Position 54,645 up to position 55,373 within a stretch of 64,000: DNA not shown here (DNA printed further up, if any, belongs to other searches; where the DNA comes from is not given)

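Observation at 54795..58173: Three-gene McrBC-like module inserted between rnd and the surA-lptD operon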

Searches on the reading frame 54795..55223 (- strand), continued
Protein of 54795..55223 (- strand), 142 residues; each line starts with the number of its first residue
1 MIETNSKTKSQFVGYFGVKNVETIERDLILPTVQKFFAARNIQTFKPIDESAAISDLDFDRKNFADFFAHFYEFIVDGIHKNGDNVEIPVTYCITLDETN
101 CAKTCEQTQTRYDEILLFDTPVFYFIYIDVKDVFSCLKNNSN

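Call 42: search_protein_representatives(alignment_id=A1)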
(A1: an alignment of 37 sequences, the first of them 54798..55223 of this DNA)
Query: 37 sequences, 142 profile positions. Proteins with E-value up to 0.001 (for the whole library): 142; up to 1e-10: 58; up to 1e-30: 8. The best 142 are listed.
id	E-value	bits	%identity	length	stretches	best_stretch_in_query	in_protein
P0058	3.2e-62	225.4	-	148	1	1-141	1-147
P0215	1.2e-46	174.9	-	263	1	39-140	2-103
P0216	3.5e-39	150.7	-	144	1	1-140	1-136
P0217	5.8e-38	146.8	-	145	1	1-139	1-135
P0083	3.3e-37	144.3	-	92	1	1-92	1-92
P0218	1.2e-32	129.5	-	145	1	1-140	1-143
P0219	4.6e-32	127.6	-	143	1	1-141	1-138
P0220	6.2e-31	124.0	-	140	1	1-140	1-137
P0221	1.6e-30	122.7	-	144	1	1-140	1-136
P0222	7.4e-30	120.5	-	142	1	16-141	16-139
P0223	1.1e-29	119.9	-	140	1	1-139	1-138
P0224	2.0e-29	119.1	-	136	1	7-140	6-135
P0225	4.7e-27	111.4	-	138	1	1-139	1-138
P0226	6.4e-27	111.0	-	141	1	16-139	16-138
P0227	4.5e-26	108.2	-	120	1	1-117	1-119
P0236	3.6e-20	89.1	-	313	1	27-139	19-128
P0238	1.3e-19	87.2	-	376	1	1-139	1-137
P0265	1.1e-11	61.6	-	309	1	5-140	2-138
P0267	1.3e-11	61.3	-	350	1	13-140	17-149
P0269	4.9e-11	59.5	-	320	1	15-140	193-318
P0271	1.2e-10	58.2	-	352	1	9-137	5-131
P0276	3.9e-10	56.5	-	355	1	16-140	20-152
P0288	2.4e-09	54.0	-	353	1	22-139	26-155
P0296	6.5e-09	52.6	-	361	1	7-139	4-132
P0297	7.2e-09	52.4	-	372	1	9-139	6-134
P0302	1.7e-08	51.2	-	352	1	8-137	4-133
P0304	3.5e-08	50.2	-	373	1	24-140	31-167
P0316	5.6e-07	46.3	-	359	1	21-140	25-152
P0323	2.4e-06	44.3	-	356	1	22-139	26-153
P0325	3.8e-06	43.6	-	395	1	9-139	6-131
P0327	4.3e-06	43.4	-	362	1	21-139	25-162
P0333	1.4e-05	41.7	-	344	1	9-139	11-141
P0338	4.0e-05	40.3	-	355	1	19-140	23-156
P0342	9.9e-05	39.0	-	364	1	22-139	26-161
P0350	4.5e-04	36.9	-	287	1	4-140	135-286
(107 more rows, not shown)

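Call 43: search_protein_families(library=pfam, proteins=[P0238, P0267, P0271, P0296, P0304, P0325, P0269, P0350, P0236, P0265], max_evalue=0.01)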
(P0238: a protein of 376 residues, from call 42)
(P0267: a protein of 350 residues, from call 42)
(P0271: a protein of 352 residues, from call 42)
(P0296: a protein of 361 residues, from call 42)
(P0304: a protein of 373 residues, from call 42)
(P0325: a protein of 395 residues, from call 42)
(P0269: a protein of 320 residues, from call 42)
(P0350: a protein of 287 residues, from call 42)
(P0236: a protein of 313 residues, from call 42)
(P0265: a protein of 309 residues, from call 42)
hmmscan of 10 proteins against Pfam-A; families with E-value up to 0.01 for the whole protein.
P0238 (376 aa): 0 families

P0267 (350 aa): 0 families

P0271 (352 aa): 1 family
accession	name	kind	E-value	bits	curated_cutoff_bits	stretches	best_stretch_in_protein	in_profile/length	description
PF22707.2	S1CSD-TOTE-2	-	7e-10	39.2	27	1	284-346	1-59/60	S1/CSD-like domain 2 of the TOTE conflict systems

P0296 (361 aa): 1 family
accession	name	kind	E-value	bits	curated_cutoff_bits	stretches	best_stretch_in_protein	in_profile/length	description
PF22707.2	S1CSD-TOTE-2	-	2e-13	50.6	27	1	293-356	1-59/60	S1/CSD-like domain 2 of the TOTE conflict systems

P0304 (373 aa): 0 families

P0325 (395 aa): 2 families
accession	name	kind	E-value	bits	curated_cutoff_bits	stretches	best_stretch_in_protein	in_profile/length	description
PF22707.2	S1CSD-TOTE-2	-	6.5e-11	42.5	27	1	330-391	2-59/60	S1/CSD-like domain 2 of the TOTE conflict systems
PF11178.13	DUF2963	-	0.0066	16.2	22.6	1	294-322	5-30/52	Protein of unknown function (DUF2963)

P0269 (320 aa): 0 families

P0350 (287 aa): 1 family
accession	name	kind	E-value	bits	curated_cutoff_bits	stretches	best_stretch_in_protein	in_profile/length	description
PF04760.21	IF2_N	-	2.7e-12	46.7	25.3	1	4-53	2-51/53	Translation initiation factor IF-2, N-terminal region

P0236 (313 aa): 1 family
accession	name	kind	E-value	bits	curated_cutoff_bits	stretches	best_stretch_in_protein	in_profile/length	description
PF07603.17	Lcl_C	-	1.7e-12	48.1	34.9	1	189-313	7-117/117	Lcl C-terminal domain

P0265 (309 aa): 1 family
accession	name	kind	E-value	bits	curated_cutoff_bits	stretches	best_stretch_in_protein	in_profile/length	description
PF22707.2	S1CSD-TOTE-2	-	1.4e-14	54.3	27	1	237-300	2-60/60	S1/CSD-like domain 2 of the TOTE conflict systems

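Call 47: find_homologous_proteins(query=P0296, max_evalue=0.001)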
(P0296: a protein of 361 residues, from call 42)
Query P0296 (361 aa): 56 proteins with E <= 0.001 among 1934 candidates.
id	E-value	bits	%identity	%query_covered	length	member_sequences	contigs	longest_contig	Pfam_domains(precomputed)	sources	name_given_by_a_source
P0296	1.2e-237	806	100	100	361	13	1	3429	PF22707.3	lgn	-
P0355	7.1e-142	491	63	99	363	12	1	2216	PF22707.3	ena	-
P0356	4.1e-122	426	57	98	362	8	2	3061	PF22707.3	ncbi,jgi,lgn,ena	jgi:hypothetical protein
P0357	5.7e-121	422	54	99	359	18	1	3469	PF22707.3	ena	-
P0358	3.0e-119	416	56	98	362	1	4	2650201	PF22707.3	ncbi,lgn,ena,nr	ncbi:conserved hypothetical protein [Enhydrobacter sp. AX1]|nr:hypothetical protein [Enhydrobacter s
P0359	1.9e-116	407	56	98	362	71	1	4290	PF22707.3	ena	-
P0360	4.7e-84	300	45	98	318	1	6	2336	PF22707.3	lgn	-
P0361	3.0e-82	295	51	47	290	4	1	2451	PF22707.3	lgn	-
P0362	1.3e-81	292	45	100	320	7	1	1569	PF22707.3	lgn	-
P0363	1.1e-80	289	47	99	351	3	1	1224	PF22707.3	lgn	-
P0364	2.0e-80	289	46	99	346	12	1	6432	PF22707.3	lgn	-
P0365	7.6e-80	287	45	99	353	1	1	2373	PF22707.3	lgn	-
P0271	6.0e-79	284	45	98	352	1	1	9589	PF22707.3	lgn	-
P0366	7.4e-78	280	46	100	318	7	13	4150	PF22707.3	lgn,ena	-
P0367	3.9e-77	278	46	99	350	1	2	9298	PF22707.3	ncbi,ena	-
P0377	5.0e-75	271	42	99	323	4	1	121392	PF22707.3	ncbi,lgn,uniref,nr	ncbi:hypothetical protein B0681_07695 [Moraxella porci DSM 25326]|uniref:TOTE conflict systems S1/CS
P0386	3.1e-73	265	44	99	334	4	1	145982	PF22707.3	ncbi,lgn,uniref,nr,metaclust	ncbi:hypothetical protein [Faucicola boevrei]|uniref:hypothetical protein n=1 Tax=Faucicola boevrei 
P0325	8.8e-73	263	39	99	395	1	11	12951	PF22707.3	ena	-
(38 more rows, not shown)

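Call 48: find_encoding_contigs(protein=P0358, flank=8000, max_places=1)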
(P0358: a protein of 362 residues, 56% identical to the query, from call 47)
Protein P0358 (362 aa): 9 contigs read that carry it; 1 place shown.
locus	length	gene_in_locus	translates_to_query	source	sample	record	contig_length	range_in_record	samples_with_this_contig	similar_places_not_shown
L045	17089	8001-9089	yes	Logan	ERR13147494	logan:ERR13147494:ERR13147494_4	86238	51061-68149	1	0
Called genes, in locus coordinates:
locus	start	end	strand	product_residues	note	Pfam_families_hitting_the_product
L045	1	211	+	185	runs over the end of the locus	PF00731:AIRC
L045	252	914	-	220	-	PF11536:DUF3226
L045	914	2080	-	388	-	PF02463:SMC_N, PF13175:AAA_15, PF13476:AAA_23, PF13304:AAA_21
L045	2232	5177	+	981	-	PF00133:tRNA-synt_1, PF09334:tRNA-synt_1g (weak), PF13603:tRNA-synt_1_2, PF09334:tRNA-synt_1g (weak), PF08264:Anticodon_1, PF10458:Val_tRNA-synt_C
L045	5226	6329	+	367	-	PF07728:AAA_5 (faint)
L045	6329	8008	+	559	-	-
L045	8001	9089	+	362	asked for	PF22707:S1CSD-TOTE-2 (weak)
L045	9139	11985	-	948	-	PF02739:5_3_exonuc_N, PF01367:5_3_exonuc, PF01612:DNA_pol_A_exo1, PF22619:DNA_polI_exo1, PF00476:DNA_pol_A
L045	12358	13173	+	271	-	PF13622:4HBT_3, PF20789:4HBT_3C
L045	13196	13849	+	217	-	PF05724:TPMT, PF08241:Methyltransf_11 (weak), PF08242:Methyltransf_12 (weak), PF13649:Methyltransf_25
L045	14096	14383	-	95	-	PF05768:Glrx-like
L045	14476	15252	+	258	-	PF00912:Transgly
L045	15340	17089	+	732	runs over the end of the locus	PF13089:PP_kinase_N, PF02503:PP_kinase, PF17941:PP_kinase_C_1, PF13091:PLDc_2 (weak), PF13090:PP_kinase_C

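Call 49: find_encoding_contigs(protein=P0377, flank=8000, max_places=1)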
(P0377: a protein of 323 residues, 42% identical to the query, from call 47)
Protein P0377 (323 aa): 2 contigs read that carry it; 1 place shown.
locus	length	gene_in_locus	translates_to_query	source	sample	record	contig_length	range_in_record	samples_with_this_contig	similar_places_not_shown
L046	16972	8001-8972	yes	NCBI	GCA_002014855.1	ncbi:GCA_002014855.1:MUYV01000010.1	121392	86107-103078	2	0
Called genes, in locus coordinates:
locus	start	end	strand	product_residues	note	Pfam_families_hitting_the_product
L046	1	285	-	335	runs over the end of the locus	PF04909:Amidohydro_2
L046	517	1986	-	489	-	PF00939:Na_sulph_symp, PF03600:CitMHS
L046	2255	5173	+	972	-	PF00133:tRNA-synt_1, PF09334:tRNA-synt_1g (weak), PF13603:tRNA-synt_1_2, PF09334:tRNA-synt_1g (weak), PF08264:Anticodon_1, PF10458:Val_tRNA-synt_C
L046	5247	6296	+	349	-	PF07728:AAA_5 (faint)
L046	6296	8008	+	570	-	-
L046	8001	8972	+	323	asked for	PF22707:S1CSD-TOTE-2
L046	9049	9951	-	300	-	PF00850:Hist_deacetyl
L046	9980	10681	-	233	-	-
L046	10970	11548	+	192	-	PF00005:ABC_tran, PF02463:SMC_N (faint), PF13304:AAA_21 (faint)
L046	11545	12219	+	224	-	PF03379:CcmB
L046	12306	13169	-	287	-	PF02567:PhzC-PhzF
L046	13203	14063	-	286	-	PF00795:CN_hydrolase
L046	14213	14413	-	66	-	PF02597:ThiS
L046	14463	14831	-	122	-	PF04241:DUF423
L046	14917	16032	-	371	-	PF00140:Sigma70_r1_2 (weak), PF24655:DUF7645 (faint), PF04542:Sigma70_r2, PF04545:Sigma70_r4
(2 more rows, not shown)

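Call 50: find_encoding_contigs(protein=P0386, flank=8000, max_places=1)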
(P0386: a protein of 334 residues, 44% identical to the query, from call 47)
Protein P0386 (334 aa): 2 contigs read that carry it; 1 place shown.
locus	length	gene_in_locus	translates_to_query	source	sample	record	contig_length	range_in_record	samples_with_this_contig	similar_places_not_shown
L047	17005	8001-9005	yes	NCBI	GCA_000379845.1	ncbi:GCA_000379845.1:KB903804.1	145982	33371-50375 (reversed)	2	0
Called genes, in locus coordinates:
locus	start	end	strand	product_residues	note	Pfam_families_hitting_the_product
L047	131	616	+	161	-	PF00254:FKBP_C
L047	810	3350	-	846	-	PF07715:Plug, PF00593:TonB_dep_Rec_b-barrel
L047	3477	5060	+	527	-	PF00009:GTP_EFTU, PF22042:EF-G_D2, PF03144:GTP_EFTU_D2, PF16658:RF3_C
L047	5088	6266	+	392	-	PF07728:AAA_5 (faint)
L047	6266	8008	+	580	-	-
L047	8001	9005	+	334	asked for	PF22707:S1CSD-TOTE-2 (weak)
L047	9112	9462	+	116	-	PF01381:HTH_3, PF12844:HTH_19, PF13560:HTH_31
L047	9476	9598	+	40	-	-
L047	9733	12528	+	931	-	PF00133:tRNA-synt_1, PF09334:tRNA-synt_1g, PF13603:tRNA-synt_1_2 (weak), PF08264:Anticodon_1, PF06827:zf-FPG_IleRS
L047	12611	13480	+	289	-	PF10340:Say1_Mug180, PF07859:Abhydrolase_3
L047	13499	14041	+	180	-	PF01252:Peptidase_A8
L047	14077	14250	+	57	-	-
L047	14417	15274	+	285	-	PF00793:DAHP_synth_1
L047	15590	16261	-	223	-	PF06175:MiaE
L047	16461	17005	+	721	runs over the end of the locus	PF20656:MS_N, PF20658:MSG_insertion, PF01274:MS_TIM-barrel, PF20659:MS_C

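Call 70: fold_search(model_id=the predicted structure, library=viral)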
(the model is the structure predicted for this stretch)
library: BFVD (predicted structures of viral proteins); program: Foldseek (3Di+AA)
matches with E <= 10: 114; with E <= 0.001: 0
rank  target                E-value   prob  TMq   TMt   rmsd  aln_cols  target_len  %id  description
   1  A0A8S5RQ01            6.7e-01  0.08  0.22  0.25  11.1       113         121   10  Uncharacterized protein [virus sp. ctrcb4]
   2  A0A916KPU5            6.7e-01  0.06  0.18  0.04   9.5        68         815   22  Uncharacterized protein [Choristoneura biennis entomopoxvirus]
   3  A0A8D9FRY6            7.2e-01  0.08  0.18  0.11   4.2        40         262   20  Uncharacterized protein [uncultured marine phage]
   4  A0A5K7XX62            7.2e-01  0.06  0.23  0.08  15.3       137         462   17  Putative poly(A) polymerase catalytic subunit [Abalone asfa-like virus]
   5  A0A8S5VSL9            7.2e-01  0.04  0.18  0.15  16.2       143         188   14  (no name in the UniProt tables at hand)
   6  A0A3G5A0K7            7.7e-01  0.03  0.16  0.15  14.5       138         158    6  Uncharacterized protein [Faunusvirus sp.]
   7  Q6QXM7                8.2e-01  0.03  0.19  0.11  22.5       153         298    8  ORF87 [Agrotis segetum granulosis virus]
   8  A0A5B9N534            9.4e-01  0.03  0.16  0.14  13.5       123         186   14  dihydrofolate reductase [Salmonella phage SE5]
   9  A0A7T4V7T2            1.1e+00  0.03  0.19  0.11  15.3       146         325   10  Mu NS (Fragment) [Pacific black duck orthoreovirus]
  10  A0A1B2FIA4            1.2e+00  0.05  0.26  0.07  13.1       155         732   13  (no name in the UniProt tables at hand)
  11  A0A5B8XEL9            1.2e+00  0.04  0.20  0.11  14.9       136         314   10  Putative poly(A) polymerase catalytic subunit [African swine fever virus]
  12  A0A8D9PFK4            1.4e+00  0.08  0.21  0.11  10.9        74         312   12  (no name in the UniProt tables at hand)
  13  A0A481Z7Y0            1.6e+00  0.08  0.21  0.12   5.8        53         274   13  Uncharacterized protein [Pithovirus LCPAC304]
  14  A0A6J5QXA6            1.6e+00  0.02  0.18  0.09  16.7       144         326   11  Uncharacterized protein [uncultured Caudovirales phage]
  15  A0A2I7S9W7            2.1e+00  0.03  0.18  0.16  11.4        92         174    9  (no name in the UniProt tables at hand)
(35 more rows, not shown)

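Call 80: search_protein_families(library=pfam, alignment_id=A1, max_evalue=1)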
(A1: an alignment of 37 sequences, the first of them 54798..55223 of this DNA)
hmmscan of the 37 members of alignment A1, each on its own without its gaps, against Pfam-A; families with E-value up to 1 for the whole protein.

A. member 1, window:54798-55223:- (142 aa): 0 families

B. families by the number of members that match (of 37 scanned): 12 families
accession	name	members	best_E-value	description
PF18923.6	DUF5673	1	0.008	Domain of unknown function (DUF5673)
PF07753.16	DUF1609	1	0.011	Protein of unknown function (DUF1609)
PF23662.1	DUF7152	1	0.013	Domain of unknown function (DUF7152)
PF17488.7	Herpes_glycoH_C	1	0.021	Herpesvirus glycoprotein H C-terminal domain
PF22670.1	Gp10_D3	1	0.025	Baseplate wedge protein gp10 domain 3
PF03135.19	CagE_TrbE_VirB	1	0.028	CagE, TrbE, VirB family, component of type IV transporter system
PF08664.15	YcbB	1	0.038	YcbB domain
PF04200.17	Lipoprotein_17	1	0.086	Lipoprotein associated domain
PF06241.17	Castor_Poll_mid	1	0.12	Castor and Pollux, part of voltage-gated ion channel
PF13847.12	Methyltransf_31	1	0.15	Methyltransferase domain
PF21428.2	Gp7_helical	1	0.25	Baseplate wedge protein gp7, helical domain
PF18024.7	HTH_50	1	0.28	Helix-turn-helix domain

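Call 81: search_protein_families(library=pfam, proteins=[L045:6329-8008:+, L043:6001-7638:+, L007:7354-8019:+, L010:5789-8017:+, L020:5602-7905:+, L036:6272-8362:+], max_evalue=0.01)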
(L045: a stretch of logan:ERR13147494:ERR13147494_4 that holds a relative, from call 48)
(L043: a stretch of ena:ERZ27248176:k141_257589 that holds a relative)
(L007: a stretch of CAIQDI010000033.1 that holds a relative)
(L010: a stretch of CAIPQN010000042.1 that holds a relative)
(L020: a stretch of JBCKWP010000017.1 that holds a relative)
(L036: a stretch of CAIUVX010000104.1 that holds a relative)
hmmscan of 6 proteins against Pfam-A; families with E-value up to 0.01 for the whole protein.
L045:6329-8008:+ (559 aa): 0 families

L043:6001-7638:+ (545 aa): 0 families

L007:7354-8019:+ (221 aa): 0 families

L010:5789-8017:+ (742 aa): 10 families
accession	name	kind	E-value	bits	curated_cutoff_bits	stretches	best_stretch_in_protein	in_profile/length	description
PF12799.13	LRR_4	-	2.2e-44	148.9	27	7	108-144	6-42/44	Leucine Rich repeats (2 copies)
PF23598.1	LRR_14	-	3e-43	148.4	40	5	174-272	24-122/353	Leucine-rich repeat region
PF13855.12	LRR_8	-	1e-42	144.1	27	7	60-115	4-61/61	Leucine rich repeat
PF00560.39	LRR_1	-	3.2e-25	83.2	20.6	0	196-217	1-23/23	Leucine Rich Repeat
PF14580.12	LRR_9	-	2.2e-11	44.1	30.5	2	60-185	22-153/175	Leucine-rich repeat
PF23286.1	LRR_13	-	9.5e-11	42.2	30.1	0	68-120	15-68/210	Disease resistance protein RPS4B-like, leucine-rich repeats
PF13306.12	LRR_5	-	9.7e-08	32.4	27.7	1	265-369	12-115/127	BspA type Leucine rich repeat region (6 copies)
PF23211.1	LRR_LRWD1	-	1.2e-05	25.5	28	1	127-210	22-101/190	Leucine-rich repeat and WD repeat-containing protein 1, LRR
PF07728.20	AAA_5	-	2.4e-05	24.8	22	1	402-524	3-96/139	AAA domain (dynein-related subfamily)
PF17126.11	RsmF_methylt_CI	-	0.00059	20.2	27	0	336-359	12-35/61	RsmF rRNA methyltransferase first C-terminal domain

L020:5602-7905:+ (767 aa): 13 families
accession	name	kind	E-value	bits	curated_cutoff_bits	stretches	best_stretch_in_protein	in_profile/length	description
PF13855.12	LRR_8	-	2.7e-63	210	27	8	126-183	2-61/61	Leucine rich repeat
PF12799.13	LRR_4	-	1.2e-62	207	27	8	148-186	1-39/44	Leucine Rich repeats (2 copies)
PF00560.39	LRR_1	-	1.3e-41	132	20.6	1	149-170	1-23/23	Leucine Rich Repeat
PF23598.1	LRR_14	-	2.6e-40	138.7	40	4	120-225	42-147/353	Leucine-rich repeat region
PF14580.12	LRR_9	-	1.2e-13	51.4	30.5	4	61-146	47-134/175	Leucine-rich repeat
PF23211.1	LRR_LRWD1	-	2.7e-12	47.2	28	1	58-136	18-97/190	Leucine-rich repeat and WD repeat-containing protein 1, LRR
PF13306.12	LRR_5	-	2.4e-11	44.1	27.7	3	194-302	11-116/127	BspA type Leucine rich repeat region (6 copies)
PF23286.1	LRR_13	-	2.3e-09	37.7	30.1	0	150-201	5-57/210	Disease resistance protein RPS4B-like, leucine-rich repeats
PF25013.1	LRR_Zer-1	-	3.5e-05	24.4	27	1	143-227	3-86/137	Zer-1-like, Leucine-rich repeats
PF07728.20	AAA_5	-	0.0011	19.4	22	0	427-550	3-93/139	AAA domain (dynein-related subfamily)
PF14276.11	DUF4363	-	0.002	18.6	27.5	0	271-314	33-76/107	Domain of unknown function (DUF4363)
PF20904.2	ExsD_M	-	0.0034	17.9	27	0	263-310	7-54/66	Antiactivator protein ExsD helical hairpin domain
PF24048.1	LRR_NXF1-5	-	0.0049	16.9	30.5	0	122-184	54-117/142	NXF1/2/3/5 leucine-rich repeat domain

L036:6272-8362:+ (696 aa): 10 families
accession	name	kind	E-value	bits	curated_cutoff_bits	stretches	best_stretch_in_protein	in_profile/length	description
PF23598.1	LRR_14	-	4e-43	148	40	4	168-270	42-141/353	Leucine-rich repeat region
PF12799.13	LRR_4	-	6.1e-43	144.3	27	9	150-188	1-39/44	Leucine Rich repeats (2 copies)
PF13855.12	LRR_8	-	2.5e-36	123.7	27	7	151-208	2-61/61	Leucine rich repeat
PF00560.39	LRR_1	-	1.3e-27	90.4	20.6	0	266-287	1-23/23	Leucine Rich Repeat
PF14580.12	LRR_9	-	3.6e-10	40.1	30.5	2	75-163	35-126/175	Leucine-rich repeat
PF23211.1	LRR_LRWD1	-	6.5e-09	36.2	28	1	242-330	21-105/190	Leucine-rich repeat and WD repeat-containing protein 1, LRR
PF23286.1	LRR_13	-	2.5e-08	34.3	30.1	0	254-314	16-77/210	Disease resistance protein RPS4B-like, leucine-rich repeats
PF07728.20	AAA_5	-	0.0002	21.8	22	0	360-479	3-92/139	AAA domain (dynein-related subfamily)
PF15695.10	HERV-K_REC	-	0.00062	20.2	27.5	0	77-100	35-58/87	Rec (regulator of expression encoded by corf) of HERV-K-113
PF19715.4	DUF6210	-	0.0022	18.9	25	0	251-311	33-93/116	Family of unknown function (DUF6210)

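Call 83: find_encoding_contigs(protein=window:54795-55223:-, flank=5000, max_places=6)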
Protein window:54795-55223:- (142 aa): 12 contigs read that carry it; 6 places shown.
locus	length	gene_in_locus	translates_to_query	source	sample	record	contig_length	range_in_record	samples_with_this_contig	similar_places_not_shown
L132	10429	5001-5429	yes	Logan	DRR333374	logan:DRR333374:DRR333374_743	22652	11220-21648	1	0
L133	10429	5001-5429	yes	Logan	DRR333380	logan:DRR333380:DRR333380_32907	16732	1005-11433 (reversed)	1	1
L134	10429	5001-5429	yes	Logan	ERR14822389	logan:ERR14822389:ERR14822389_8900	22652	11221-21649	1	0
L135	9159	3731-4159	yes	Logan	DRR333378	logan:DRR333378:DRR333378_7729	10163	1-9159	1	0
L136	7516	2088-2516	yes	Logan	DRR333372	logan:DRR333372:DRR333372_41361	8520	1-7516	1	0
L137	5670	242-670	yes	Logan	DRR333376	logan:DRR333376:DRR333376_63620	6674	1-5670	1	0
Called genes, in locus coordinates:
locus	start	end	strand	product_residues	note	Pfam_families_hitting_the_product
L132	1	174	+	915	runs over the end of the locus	PF04453:LptD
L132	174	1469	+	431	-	PF13623:SurA_N_2 (weak), PF13624:SurA_N_3, PF09312:SurA_N, PF13616:Rotamase_3, PF00639:Rotamase, PF13616:Rotamase_3, PF00639:Rotamase, PF13145:Rotamase_2 (weak)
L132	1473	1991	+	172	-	PF03880:DbpA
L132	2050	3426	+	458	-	PF14338:Mrr_N, PF07728:AAA_5 (faint)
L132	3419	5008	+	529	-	-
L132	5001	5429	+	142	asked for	-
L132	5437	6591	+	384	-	PF01612:DNA_pol_A_exo1, PF00570:HRDC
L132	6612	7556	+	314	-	PF00288:GHMP_kinases_N, PF08544:GHMP_kinases_C (weak)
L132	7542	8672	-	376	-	PF01098:FTSW_RODA_SPOVE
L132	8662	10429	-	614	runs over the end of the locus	PF03717:PBP_dimer, PF00905:Transpeptidase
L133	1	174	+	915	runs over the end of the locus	PF04453:LptD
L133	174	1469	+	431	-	PF13623:SurA_N_2 (weak), PF13624:SurA_N_3, PF09312:SurA_N, PF13616:Rotamase_3, PF00639:Rotamase, PF13616:Rotamase_3, PF00639:Rotamase, PF13145:Rotamase_2 (weak)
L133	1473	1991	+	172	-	PF03880:DbpA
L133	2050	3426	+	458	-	PF14338:Mrr_N, PF07728:AAA_5 (faint)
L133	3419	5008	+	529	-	-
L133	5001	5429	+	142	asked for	-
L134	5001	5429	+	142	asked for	-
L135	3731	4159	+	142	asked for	-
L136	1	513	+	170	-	?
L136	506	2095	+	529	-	-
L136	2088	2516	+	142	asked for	-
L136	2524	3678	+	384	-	PF01612:DNA_pol_A_exo1, PF00570:HRDC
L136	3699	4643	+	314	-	PF00288:GHMP_kinases_N, PF08544:GHMP_kinases_C (weak)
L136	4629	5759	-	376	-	PF01098:FTSW_RODA_SPOVE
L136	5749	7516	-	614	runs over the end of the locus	PF03717:PBP_dimer, PF00905:Transpeptidase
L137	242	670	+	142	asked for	-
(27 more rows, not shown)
